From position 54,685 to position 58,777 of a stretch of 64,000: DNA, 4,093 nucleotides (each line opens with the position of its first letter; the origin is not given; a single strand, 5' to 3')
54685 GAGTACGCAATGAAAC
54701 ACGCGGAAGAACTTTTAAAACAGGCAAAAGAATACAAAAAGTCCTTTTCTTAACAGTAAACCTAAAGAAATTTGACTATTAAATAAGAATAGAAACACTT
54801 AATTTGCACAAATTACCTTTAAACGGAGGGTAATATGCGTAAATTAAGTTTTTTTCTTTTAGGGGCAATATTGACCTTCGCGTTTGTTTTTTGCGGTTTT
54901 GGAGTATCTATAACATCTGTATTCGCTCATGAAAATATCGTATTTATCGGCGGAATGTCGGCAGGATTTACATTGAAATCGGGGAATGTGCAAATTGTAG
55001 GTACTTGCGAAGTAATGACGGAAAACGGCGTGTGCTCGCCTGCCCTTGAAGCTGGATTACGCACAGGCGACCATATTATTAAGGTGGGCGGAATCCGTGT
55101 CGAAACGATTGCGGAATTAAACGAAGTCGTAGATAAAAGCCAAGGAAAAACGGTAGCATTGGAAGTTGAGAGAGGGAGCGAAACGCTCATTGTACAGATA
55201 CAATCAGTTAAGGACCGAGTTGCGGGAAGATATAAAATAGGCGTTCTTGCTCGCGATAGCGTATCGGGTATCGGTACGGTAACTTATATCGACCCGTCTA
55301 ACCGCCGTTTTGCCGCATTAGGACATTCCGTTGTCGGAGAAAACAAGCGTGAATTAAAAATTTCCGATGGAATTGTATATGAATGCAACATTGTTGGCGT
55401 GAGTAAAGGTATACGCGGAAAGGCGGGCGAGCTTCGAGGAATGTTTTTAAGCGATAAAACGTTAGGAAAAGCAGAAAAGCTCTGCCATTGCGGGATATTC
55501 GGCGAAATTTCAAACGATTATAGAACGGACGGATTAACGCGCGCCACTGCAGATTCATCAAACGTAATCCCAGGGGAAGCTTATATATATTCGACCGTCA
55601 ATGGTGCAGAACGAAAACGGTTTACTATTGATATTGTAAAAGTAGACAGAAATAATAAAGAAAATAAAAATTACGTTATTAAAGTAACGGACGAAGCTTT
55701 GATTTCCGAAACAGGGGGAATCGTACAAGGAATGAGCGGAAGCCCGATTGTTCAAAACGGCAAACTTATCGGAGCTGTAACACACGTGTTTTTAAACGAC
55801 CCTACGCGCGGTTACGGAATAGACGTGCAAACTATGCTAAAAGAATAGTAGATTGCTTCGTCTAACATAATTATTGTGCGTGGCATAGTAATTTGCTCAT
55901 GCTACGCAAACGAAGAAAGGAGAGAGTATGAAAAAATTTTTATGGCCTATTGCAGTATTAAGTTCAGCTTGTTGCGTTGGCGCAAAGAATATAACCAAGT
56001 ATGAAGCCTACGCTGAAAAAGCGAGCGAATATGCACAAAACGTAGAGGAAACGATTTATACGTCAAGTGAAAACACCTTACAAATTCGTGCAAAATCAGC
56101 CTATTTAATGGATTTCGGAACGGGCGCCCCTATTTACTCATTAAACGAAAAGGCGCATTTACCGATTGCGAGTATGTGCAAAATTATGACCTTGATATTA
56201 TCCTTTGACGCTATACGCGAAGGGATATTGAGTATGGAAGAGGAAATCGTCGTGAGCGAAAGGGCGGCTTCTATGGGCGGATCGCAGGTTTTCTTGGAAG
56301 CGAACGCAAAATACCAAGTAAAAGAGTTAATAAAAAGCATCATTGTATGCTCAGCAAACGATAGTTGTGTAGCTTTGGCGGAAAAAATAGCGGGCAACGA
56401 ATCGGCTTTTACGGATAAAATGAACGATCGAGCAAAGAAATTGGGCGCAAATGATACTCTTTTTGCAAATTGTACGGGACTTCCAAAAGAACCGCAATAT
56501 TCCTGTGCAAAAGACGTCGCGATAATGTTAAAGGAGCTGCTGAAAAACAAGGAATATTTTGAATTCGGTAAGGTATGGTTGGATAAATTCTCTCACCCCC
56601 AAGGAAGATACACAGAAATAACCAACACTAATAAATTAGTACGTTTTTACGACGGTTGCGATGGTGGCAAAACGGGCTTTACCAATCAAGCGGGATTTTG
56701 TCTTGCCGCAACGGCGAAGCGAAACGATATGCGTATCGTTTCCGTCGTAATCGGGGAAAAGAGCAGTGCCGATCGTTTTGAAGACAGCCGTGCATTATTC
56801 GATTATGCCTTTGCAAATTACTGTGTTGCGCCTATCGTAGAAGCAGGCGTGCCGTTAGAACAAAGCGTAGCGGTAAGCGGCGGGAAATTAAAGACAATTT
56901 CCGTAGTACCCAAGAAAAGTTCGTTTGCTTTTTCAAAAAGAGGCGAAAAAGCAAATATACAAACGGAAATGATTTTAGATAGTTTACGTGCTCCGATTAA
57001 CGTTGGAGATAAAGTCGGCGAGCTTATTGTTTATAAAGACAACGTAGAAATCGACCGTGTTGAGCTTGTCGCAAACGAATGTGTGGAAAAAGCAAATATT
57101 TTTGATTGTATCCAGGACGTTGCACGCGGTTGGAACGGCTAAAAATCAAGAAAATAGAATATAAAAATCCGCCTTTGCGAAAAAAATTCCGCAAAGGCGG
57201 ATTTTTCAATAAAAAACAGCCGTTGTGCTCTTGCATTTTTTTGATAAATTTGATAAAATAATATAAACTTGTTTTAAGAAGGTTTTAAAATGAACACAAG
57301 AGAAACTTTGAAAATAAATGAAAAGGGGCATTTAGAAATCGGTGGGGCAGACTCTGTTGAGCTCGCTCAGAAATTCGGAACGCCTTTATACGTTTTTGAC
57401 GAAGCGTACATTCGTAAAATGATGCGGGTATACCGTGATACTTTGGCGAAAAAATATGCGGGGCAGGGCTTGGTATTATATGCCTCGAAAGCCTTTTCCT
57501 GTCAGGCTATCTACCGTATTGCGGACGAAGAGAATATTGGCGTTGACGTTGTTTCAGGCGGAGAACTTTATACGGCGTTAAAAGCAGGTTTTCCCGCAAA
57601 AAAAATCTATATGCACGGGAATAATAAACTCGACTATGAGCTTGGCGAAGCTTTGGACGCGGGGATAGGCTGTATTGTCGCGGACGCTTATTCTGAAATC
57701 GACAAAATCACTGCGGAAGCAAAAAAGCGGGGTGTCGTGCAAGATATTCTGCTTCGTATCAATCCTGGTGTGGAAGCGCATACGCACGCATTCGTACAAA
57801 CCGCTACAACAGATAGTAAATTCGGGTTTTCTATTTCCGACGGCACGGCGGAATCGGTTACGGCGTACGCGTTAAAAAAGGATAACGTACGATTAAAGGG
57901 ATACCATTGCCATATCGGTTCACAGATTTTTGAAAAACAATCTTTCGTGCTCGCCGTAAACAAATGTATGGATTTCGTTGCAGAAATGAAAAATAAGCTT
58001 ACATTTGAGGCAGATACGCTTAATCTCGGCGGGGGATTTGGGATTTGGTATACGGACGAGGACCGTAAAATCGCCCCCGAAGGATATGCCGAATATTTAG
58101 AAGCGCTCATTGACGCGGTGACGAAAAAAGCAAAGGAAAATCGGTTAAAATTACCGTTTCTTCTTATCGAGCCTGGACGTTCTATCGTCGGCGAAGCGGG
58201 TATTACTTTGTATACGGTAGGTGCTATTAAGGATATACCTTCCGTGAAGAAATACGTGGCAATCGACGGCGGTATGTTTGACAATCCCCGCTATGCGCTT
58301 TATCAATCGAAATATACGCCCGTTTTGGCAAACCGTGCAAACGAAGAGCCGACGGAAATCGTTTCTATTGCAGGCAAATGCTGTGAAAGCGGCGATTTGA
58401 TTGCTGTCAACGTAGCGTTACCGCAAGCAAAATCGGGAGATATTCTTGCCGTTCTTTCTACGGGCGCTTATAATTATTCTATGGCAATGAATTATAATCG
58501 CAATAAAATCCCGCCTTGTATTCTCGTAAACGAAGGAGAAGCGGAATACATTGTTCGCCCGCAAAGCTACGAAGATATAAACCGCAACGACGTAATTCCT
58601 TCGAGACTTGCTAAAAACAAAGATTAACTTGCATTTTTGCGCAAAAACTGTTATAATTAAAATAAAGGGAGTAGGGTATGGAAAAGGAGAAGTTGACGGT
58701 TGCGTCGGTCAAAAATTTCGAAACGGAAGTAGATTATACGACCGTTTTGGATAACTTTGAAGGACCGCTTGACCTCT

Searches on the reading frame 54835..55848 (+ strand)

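Call 77: search_protein_families(library=pfam, proteins=[window:54835-55848:+], max_evalue=0.00001)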
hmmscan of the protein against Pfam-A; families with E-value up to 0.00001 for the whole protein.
window:54835-55848:+ (337 aa): 3 families
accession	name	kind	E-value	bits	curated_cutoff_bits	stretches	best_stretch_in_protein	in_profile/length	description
PF05580.18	Peptidase_S55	-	7.1e-69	232.5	25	1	132-335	2-210/210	SpoIVB peptidase S55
PF13180.12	PDZ_2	-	1.5e-08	35.2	27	1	68-122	23-78/80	PDZ domain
PF17820.7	PDZ_6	-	1.1e-07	31.9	27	1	68-113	9-54/54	PDZ domain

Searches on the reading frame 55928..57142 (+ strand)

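Call 77: search_protein_families(library=pfam, proteins=[window:55928-57142:+], max_evalue=0.00001)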
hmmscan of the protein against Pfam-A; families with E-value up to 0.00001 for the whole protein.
window:55928-57142:+ (404 aa): 3 families
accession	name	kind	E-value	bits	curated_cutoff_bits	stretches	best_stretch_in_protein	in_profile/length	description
PF00768.25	Peptidase_S11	-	1.7e-64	218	27.6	1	48-278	5-238/239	D-alanyl-D-alanine carboxypeptidase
PF13354.11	Beta-lactamase2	-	4.9e-14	52.6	22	1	58-207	2-149/214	Beta-lactamase enzyme family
PF07943.18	PBP5_C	-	3.7e-13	49.9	21.2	1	304-388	7-91/91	Penicillin-binding protein 5, C-terminal domain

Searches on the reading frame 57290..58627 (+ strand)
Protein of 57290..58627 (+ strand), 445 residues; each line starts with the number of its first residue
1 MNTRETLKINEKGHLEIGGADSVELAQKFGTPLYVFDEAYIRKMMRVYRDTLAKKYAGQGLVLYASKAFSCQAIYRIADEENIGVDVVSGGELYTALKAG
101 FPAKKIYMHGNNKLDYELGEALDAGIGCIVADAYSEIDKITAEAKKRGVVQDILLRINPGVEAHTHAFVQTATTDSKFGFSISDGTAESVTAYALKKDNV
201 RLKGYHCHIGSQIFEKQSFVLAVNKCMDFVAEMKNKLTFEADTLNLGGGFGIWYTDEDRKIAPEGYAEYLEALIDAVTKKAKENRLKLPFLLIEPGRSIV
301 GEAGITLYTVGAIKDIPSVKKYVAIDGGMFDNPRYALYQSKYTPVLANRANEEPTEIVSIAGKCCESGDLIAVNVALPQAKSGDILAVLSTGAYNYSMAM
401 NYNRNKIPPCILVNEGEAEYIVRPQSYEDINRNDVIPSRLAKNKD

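Call 77: search_protein_families(library=pfam, proteins=[window:57290-58627:+], max_evalue=0.00001)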
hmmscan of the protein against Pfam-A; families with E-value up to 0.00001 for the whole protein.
window:57290-58627:+ (445 aa): 2 families
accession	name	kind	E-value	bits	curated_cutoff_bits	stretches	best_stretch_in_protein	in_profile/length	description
PF02784.22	Orn_Arg_deC_N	-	5.3e-55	186.9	23.4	1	51-300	14-246/247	Pyridoxal-dependent decarboxylase, pyridoxal binding domain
PF00278.28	Orn_DAP_Arg_deC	-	2.3e-17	63.5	23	1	115-392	5-95/95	Pyridoxal-dependent decarboxylase, C-terminal sheet domain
